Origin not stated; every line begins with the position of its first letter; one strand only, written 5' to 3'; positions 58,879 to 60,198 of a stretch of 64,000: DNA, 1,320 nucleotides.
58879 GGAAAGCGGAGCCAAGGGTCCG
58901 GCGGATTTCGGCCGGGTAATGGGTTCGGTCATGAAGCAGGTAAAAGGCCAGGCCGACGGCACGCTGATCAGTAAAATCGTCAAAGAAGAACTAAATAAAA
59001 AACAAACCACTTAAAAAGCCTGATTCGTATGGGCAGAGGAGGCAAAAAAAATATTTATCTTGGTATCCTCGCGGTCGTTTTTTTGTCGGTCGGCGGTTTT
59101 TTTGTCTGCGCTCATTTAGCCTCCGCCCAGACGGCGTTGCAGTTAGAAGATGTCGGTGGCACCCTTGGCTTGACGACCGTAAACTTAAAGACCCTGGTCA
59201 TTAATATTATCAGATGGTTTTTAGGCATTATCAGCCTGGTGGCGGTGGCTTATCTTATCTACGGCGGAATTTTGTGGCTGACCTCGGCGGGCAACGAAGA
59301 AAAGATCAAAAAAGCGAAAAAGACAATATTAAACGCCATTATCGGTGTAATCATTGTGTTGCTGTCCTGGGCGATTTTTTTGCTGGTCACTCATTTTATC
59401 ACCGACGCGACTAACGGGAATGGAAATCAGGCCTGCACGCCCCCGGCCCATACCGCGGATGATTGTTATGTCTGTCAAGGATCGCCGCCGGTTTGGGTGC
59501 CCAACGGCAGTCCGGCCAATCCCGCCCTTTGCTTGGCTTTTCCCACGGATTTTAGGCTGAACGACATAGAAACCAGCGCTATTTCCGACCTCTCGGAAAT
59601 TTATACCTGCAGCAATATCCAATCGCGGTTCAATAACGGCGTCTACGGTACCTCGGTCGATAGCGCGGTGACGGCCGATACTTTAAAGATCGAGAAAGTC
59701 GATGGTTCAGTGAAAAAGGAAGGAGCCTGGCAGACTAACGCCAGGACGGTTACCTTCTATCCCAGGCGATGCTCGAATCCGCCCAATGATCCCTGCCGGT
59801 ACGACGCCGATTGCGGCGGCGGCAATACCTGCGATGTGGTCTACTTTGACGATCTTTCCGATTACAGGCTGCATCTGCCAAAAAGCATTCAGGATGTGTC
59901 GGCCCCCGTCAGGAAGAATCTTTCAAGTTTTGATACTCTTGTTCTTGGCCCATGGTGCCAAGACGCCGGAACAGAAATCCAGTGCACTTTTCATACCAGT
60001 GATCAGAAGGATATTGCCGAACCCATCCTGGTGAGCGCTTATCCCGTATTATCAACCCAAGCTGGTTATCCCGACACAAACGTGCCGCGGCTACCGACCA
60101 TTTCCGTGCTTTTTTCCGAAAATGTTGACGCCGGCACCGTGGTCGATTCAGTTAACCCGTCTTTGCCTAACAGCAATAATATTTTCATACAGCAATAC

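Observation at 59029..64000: Giant surface-protein ORF missing from the ORF track (no stop within the window)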

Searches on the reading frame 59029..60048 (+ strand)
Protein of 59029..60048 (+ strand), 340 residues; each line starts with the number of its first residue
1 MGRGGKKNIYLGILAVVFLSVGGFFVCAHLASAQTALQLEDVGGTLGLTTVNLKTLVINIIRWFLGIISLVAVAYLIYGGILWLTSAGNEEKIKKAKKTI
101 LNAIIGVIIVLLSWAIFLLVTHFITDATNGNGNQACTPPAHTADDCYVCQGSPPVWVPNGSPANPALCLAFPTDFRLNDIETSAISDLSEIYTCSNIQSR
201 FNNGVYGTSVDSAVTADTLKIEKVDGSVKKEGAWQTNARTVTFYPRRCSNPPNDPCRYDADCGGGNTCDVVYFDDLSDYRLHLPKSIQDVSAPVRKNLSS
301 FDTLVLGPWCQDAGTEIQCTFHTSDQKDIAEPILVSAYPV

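Call 69: find_related_loci(query=A3, collection=genome_contigs, flank=10000)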
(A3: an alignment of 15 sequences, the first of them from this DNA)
Query A3 (340 aa) in genome_contigs; peptide patterns used: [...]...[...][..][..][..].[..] (x = any residue, [..] = any of these).
599 stretches matched a pattern (row limit reached: there are more); 592 encode a relative of the query (tblastn E <= 1e-3); the best 80 are kept; 80 distinct loci.
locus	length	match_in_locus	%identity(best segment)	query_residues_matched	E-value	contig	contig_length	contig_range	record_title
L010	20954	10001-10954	38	29-340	2e-55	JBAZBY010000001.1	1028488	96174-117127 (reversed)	MAG: Patescibacteria group bacterium isolate SO_2017_GW1_123 NODE_14_length_1028488_cov_9.115459_OW334_2017, whole genom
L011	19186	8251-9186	30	6-339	4e-42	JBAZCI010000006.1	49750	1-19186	MAG: Patescibacteria group bacterium isolate SO_2017_GW1_133 NODE_3492_length_49750_cov_1.624992_OW334_2017, whole genom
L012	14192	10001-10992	64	33-328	4e-40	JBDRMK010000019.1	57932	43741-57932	MAG: Patescibacteria group bacterium isolate MEGAHIT-group-1.828 k141_9226175, whole genome shotgun sequence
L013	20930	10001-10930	30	1-339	1e-39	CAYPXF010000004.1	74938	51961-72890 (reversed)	MAG TPA_asm: uncultured Gammaproteobacteria bacterium isolate binchicken_co17_235 genome assembly, contig: NODE_1081_len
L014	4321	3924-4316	56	7-140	4e-39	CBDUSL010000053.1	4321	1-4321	MAG TPA_asm: uncultured bacterium isolate SRR21487738_binner13_Refined_25 genome assembly, contig: ERZ25083882.15372, wh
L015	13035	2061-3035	29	10-325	4e-37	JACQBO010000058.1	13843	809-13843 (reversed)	MAG: Candidatus Kerfeldbacteria bacterium isolate NC_groundwater_944_Pr1_S-0.2um_54_28 Montesol18-Sp2_coassembly_scaffol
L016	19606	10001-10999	31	6-339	2e-34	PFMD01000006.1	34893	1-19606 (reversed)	MAG: Candidatus Kerfeldbacteria bacterium CG_4_10_14_0_8_um_filter_42_10 CG_4_10_14_0.8_um_filter_scaffold_488_c, whole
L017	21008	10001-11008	31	13-337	2e-32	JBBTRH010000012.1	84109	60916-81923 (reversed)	MAG: Patescibacteria group bacterium isolate H32-bin145_1 H32_bin145_1_000000000012, whole genome shotgun sequence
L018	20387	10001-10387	45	5-136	2e-32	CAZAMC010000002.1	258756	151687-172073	MAG TPA_asm: uncultured Gammaproteobacteria bacterium isolate SRP173033_co2_64 genome assembly, contig: NODE_8_length_25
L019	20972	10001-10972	31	1-340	8e-32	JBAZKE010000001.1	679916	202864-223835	MAG: Patescibacteria group bacterium isolate SO_2017_LW4_136 scaffold_25_c1_LW137-91_2017, whole genome shotgun sequence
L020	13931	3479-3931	46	11-161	5e-31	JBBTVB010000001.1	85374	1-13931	MAG: Patescibacteria group bacterium isolate H32-bin092_1 H32_bin092_1_000000000001, whole genome shotgun sequence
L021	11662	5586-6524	29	9-285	3e-31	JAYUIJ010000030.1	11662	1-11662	MAG: Candidatus Kerfeldbacteria bacterium isolate GFS_8656 GFS_8656_29, whole genome shotgun sequence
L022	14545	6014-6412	48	14-149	6e-32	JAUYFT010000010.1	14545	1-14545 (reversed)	MAG: bacterium isolate C21_metabat.bin.3 C21_k141_415184, whole genome shotgun sequence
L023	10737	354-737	43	6-136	4e-31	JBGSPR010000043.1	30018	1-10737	MAG: Patescibacteria group bacterium isolate JTS-AC309 k141_1062903, whole genome shotgun sequence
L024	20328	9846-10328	40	9-161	5e-30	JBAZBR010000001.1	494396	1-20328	MAG: Patescibacteria group bacterium isolate SO_2017_GW1_117 NODE_115_length_494396_cov_1.400511_OW334_2017, whole genom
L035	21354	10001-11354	47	24-129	8e-25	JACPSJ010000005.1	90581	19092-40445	MAG: Candidatus Kerfeldbacteria bacterium isolate NC_groundwater_702_Ag_S-0.2um_58_11 S36_SO-2_scaffold_575863, whole ge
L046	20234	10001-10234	58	43-120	1e-22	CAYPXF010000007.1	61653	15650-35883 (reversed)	MAG TPA_asm: uncultured Gammaproteobacteria bacterium isolate binchicken_co17_235 genome assembly, contig: NODE_1509_len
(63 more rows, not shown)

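Call 72: predict_structure(alignment_id=A3)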
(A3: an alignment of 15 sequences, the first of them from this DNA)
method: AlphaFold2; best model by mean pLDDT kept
length: 340 residues; sequences in the alignment: 15
mean_pLDDT: 67.7   pTM: 0.46
mean pLDDT of the five models: 67.7, 66.6, 66.0, 65.3, 61.8
residues with pLDDT >= 90: 17; 70-90: 178; 50-70: 67; < 50: 78
segments of 3 or more residues with pLDDT < 50: 1-4, 30-52, 128-135, 141-145, 160-172, 292-303, 330-340
pLDDT, mean of each block of 10 residues (from residue 1): 53 74 62 36 37 63 77 78 72 76 80 77 52 45 52 56 45 59 69 81 76 90 88 82 87 80 83 90 81 42 59 86 77 39
secondary structure, 60 per line:
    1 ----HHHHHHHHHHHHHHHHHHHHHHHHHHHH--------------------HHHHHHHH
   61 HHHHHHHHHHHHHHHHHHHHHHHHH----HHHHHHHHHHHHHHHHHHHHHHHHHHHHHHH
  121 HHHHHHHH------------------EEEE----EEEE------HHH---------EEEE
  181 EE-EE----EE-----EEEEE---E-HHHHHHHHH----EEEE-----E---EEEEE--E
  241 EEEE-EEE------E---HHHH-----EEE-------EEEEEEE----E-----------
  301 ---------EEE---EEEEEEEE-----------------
elements in order: H5-32 H53-85 H90-128 E147-150 E155-158 E177-182 E197-201 H207-215 E220-223 E233-237 E240-244 E246-248 H259-262 E268-270 E278-284 E310-312 E316-323

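Call 74: fold_search(model_id=the predicted structure, library=pdb)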
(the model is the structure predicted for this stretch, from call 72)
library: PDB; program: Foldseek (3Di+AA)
matches with E <= 10: 207; with E <= 0.001: 0
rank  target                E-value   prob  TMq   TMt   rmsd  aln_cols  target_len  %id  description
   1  8q00_A                2.7e-02  1.00  0.21  0.24   5.6       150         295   11  TssM-Ub-PA complex - A USP-like DUB from B. pseudomallei (193-430) reacted with Ub-PA (released 2023-12-13)
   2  8q00_C                4.3e-02  0.99  0.22  0.24   5.6       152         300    8  TssM-Ub-PA complex - A USP-like DUB from B. pseudomallei (193-430) reacted with Ub-PA (released 2023-12-13)
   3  5a42                  4.6e-02  1.00  0.24  0.06   4.1       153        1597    8  Cryo-EM single particle 3D reconstruction of the native conformation of E. coli alpha-2-macroglobulin (ECAM) (released 2015-07-29)
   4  5lb1_B                6.4e-02  0.95  0.21  0.27   5.7       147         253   11  Crystal structure of the Mycobacterium tuberculosis L,D-transpeptidase-2 (LdtMt2) BC-module with thionitrobenzoate (TN (released 2017-01-18)
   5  2ra1                  6.8e-02  0.99  0.21  0.18   5.2       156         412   10  Crystal structure of the N-terminal part of the bacterial S-layer protein SbsC (released 2008-08-19)
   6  5uwv_B                7.6e-02  0.95  0.21  0.22   6.3       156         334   11  Crystal structure of Mycobacterium abscessus L,D-transpeptidase 2 (released 2017-08-16)
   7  3u1q_A                1.1e-01  0.94  0.21  0.27   5.6       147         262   10  Crystal Structure of M. tuberculosis LD-transpeptidase type 2 with 2-Mercaptoethanol (released 2012-12-05)
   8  3u1p_A                1.3e-01  0.92  0.20  0.24   6.0       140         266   10  Crystal Structure of M. tuberculosis LD-transpeptidase type 2 with Modified Catalytic Cysteine (C354) (released 2012-12-05)
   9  6iyw_A                1.3e-01  0.89  0.21  0.26   7.6       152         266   10  Crystal sturucture of L,D-transpeptidase LdtMt2 from Mycobacterium tuberculosis in complex with Imipenem adduct (released 2019-02-27)
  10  5uwv_C                1.3e-01  0.66  0.18  0.18   6.7       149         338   10  Crystal structure of Mycobacterium abscessus L,D-transpeptidase 2 (released 2017-08-16)
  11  4uj6                  1.5e-01  0.95  0.21  0.11   4.9       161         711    8  Structure of surface layer protein SbsC, domains 1-6 (released 2016-04-27)
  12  4qrb                  1.5e-01  0.89  0.21  0.21   6.0       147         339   11  Structure and specificity of L-D-Transpeptidase from Mycobacterium tuberculosis and antibiotic resistance: Calcium bindi (released 2015-12-23)
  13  6iyv_A                1.6e-01  0.85  0.19  0.23   5.4       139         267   11  Crystal sturucture of L,D-transpeptidase LdtMt2 from Mycobacterium tuberculosis in complex with ertapenem adduct (released 2019-02-27)
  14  8a1m_A                1.7e-01  0.87  0.21  0.20   6.0       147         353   11  Crystal structure of the transpeptidase LdtMt2 from Mycobacterium tuberculosis in complex with maleimide analogue 4 (released 2023-06-14)
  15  5uwv_F                1.7e-01  0.54  0.17  0.17   7.5       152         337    9  Crystal structure of Mycobacterium abscessus L,D-transpeptidase 2 (released 2017-08-16)
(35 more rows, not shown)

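Call 83: search_protein_families(library=pfam, proteins=[L035:3183-4649:+, L035:6321-7238:+, L035:7284-8654:+, L035:8651-9820:+, L035:9842-10219:+, L035:10500-10940:+, L035:10989-11360:+, L035:11376-13391:+, L035:13386-15050:-, L035:14981-16579:-], max_evalue=0.01)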
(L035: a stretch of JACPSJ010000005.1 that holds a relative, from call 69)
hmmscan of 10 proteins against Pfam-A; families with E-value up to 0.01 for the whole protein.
L035:3183-4649:+ (488 aa): 3 families
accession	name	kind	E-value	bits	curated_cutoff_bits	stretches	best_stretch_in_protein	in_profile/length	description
PF01743.26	PolyA_pol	-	7.9e-20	71.9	23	1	29-155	2-126/126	Poly A polymerase head domain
PF12627.12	PolyA_pol_RNAbd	-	4.2e-09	36.5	22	1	180-241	1-61/64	Probable RNA and SrmB- binding site of polymerase A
PF01966.28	HD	-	0.0001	23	22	1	258-346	1-86/116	HD domain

L035:6321-7238:+ (305 aa): 2 families
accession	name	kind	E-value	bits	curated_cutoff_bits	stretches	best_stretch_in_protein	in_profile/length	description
PF00483.29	NTP_transferase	-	9.4e-31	107.7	21.2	1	24-283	1-239/245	Nucleotidyl transferase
PF12804.13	NTP_transf_3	-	2.2e-05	25.2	27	1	25-81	1-52/160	MobA-like NTP transferase domain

L035:7284-8654:+ (456 aa): 2 families
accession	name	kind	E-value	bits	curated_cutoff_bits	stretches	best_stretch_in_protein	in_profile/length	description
PF13416.11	SBP_bac_8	-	4.5e-17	63.2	27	1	53-392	2-266/279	Bacterial extracellular solute-binding protein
PF01547.30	SBP_bac_1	-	2.1e-13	51.4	26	1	47-312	7-260/307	Bacterial extracellular solute-binding protein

L035:8651-9820:+ (389 aa): 2 families
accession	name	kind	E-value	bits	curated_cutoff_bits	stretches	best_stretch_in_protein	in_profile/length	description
PF01471.23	PG_binding_1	-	3e-09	37.4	23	1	193-243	4-54/57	Putative peptidoglycan binding domain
PF18895.5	T4SS_pilin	-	8.4e-07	29.4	26.6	1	72-126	18-71/71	Type IV secretion system pilin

L035:9842-10219:+ (125 aa): 3 families
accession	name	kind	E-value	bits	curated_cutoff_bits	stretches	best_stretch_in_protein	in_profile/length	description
PF18895.5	T4SS_pilin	-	2.6e-13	50.3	26.6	1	52-118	6-71/71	Type IV secretion system pilin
PF04956.18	TrbC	-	2.4e-06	28.1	27.9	1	9-114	9-94/98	TrbC/VIRB2 pilin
PF09534.15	Trp_oprn_chp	-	0.0029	17.9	29.6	1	50-99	57-106/180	Tryptophan-associated transmembrane protein (Trp_oprn_chp)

L035:10500-10940:+ (146 aa): 1 family
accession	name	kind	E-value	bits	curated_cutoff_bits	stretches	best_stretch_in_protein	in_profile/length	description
PF18895.5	T4SS_pilin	-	5e-10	39.8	26.6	1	77-132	15-69/71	Type IV secretion system pilin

L035:10989-11360:+ (123 aa): 4 families
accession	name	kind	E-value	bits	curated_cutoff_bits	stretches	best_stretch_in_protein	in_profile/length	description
PF18895.5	T4SS_pilin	-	1.3e-13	51.3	26.6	1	48-112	6-70/71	Type IV secretion system pilin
PF02322.20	Cyt_bd_oxida_II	-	0.00031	20.7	35.6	1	2-112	110-210/302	Cytochrome bd terminal oxidase subunit II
PF05987.18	DUF898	-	0.0048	16.5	28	1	9-117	140-250/336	Bacterial protein of unknown function (DUF898)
PF19747.4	DUF6234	-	0.0082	17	27.5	0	56-118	15-78/129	Family of unknown function (DUF6234)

L035:11376-13391:+ (671 aa): 1 family
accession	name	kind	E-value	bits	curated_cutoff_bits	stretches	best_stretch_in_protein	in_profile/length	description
PF09852.15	DUF2079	-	1.1e-48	167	28.2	1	58-439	5-400/459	Predicted membrane protein (DUF2079)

L035:13386-15050:- (554 aa): 0 families

L035:14981-16579:- (532 aa): 0 families

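Call 96: search_protein_families(library=pfam, proteins=[L046:7660-9027:-, L046:9911-10264:+, L046:10366-13065:+, L046:13121-14452:+, L046:14295-14837:+, L046:14839-15432:+, L046:15435-16835:+, L046:17154-19400:+, L046:4632-5750:+, L035:16563-18113:-], max_evalue=0.01)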
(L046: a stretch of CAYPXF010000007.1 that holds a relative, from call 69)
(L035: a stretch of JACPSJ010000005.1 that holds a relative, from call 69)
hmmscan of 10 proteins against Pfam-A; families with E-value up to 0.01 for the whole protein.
L046:7660-9027:- (455 aa): 4 families
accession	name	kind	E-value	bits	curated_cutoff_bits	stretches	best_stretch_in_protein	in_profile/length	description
PF03796.21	DnaB_C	-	1.5e-104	349.4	27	1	187-444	1-255/255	DnaB-like helicase C terminal domain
PF00772.26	DnaB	-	6.2e-33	113.4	23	1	12-112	2-102/103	DnaB-like helicase N terminal domain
PF13481.12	AAA_25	-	5.1e-15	56.1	27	1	185-364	12-189/195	AAA domain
PF02367.23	TsaE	-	0.0018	18.7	26.6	1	198-278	14-90/128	Threonylcarbamoyl adenosine biosynthesis protein TsaE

L046:9911-10264:+ (117 aa): 2 families
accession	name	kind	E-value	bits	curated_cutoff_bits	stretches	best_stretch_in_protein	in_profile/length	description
PF18895.5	T4SS_pilin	-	6e-13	49.1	26.6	1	45-107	8-70/71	Type IV secretion system pilin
PF05987.18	DUF898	-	0.001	18.7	28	1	10-113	142-248/336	Bacterial protein of unknown function (DUF898)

L046:10366-13065:+ (899 aa): 8 families
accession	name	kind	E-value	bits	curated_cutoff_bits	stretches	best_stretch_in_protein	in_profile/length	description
PF00122.25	E1-E2_ATPase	-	4.7e-55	186.4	28.1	1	115-303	5-180/181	E1-E2 ATPase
PF00689.26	Cation_ATPase_C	-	2.5e-51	174.3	27.3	1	710-882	1-175/175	Cation transporting ATPase, C-terminus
PF13246.12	Cation_ATPase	-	1.2e-20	73.8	21.7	1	376-465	2-91/91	Cation transport ATPase (P-type)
PF00702.32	Hydrolase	-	4.5e-20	73.3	26.4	1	322-641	3-191/191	haloacid dehalogenase-like hydrolase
PF00690.31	Cation_ATPase_N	-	3.9e-19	68.5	20.4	1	5-72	1-69/69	Cation transporter/ATPase, N-terminus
PF08282.18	Hydrolase_3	-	2.6e-07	31.1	20.9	1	615-670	197-252/255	haloacid dehalogenase-like hydrolase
PF12710.13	HAD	-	1.1e-05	26.4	27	1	514-638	69-189/189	haloacid dehalogenase-like hydrolase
PF23419.2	WD40_RFWD3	-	0.0094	15.7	47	0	347-442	236-331/337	E3 ubiquitin-protein ligase RFWD3 WD40 domain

L046:13121-14452:+ (443 aa): 3 families
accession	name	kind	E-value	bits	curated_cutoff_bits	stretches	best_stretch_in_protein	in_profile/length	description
PF00152.25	tRNA-synt_2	-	9.5e-76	255.2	25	1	125-436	3-306/308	tRNA synthetases class II (D, K and N)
PF01336.31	tRNA_anti-codon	-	2.2e-17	63.2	27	1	30-109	1-75/75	OB-fold nucleic acid binding domain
PF13742.12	tRNA_anti_2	-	0.00066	20.3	27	1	22-106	14-94/95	OB-fold nucleic acid binding domain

L046:14295-14837:+ (180 aa): 0 families

L046:14839-15432:+ (197 aa): 0 families

L046:15435-16835:+ (466 aa): 2 families
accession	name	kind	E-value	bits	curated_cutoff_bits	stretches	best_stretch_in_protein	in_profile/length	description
PF00152.25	tRNA-synt_2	-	3.6e-114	381.4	25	1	120-436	1-307/308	tRNA synthetases class II (D, K and N)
PF01336.31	tRNA_anti-codon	-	4.7e-17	62.1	27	1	17-101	1-75/75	OB-fold nucleic acid binding domain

L046:17154-19400:+ (748 aa): 2 families
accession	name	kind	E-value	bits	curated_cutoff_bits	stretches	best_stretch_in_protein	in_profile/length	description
PF10092.14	DUF2330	-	5.3e-37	128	24.7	1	29-221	11-205/279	Uncharacterized protein conserved in bacteria (DUF2330)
PF13385.13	Laminin_G_3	-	4.4e-13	50.1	27.6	1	244-416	5-151/151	Concanavalin A-like lectin/glucanases superfamily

L046:4632-5750:+ (372 aa): 1 family
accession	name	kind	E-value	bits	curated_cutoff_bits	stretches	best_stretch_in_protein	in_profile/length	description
PF00953.26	Glycos_transf_4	-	1e-24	87.8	27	1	91-264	2-159/160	Glycosyl transferase family 4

L035:16563-18113:- (516 aa): 3 families
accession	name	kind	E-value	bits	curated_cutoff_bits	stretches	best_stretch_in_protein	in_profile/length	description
PF09594.16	GT87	-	5.4e-09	36.6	25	1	241-479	1-232/237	Glycosyltransferase family 87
PF03155.21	Alg6_Alg8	-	5e-05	22.9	25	1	313-399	143-232/482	ALG6, ALG8 glycosyltransferase family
PF05208.19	ALG3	-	0.00054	19.9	23.6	1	254-398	65-204/358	ALG3 protein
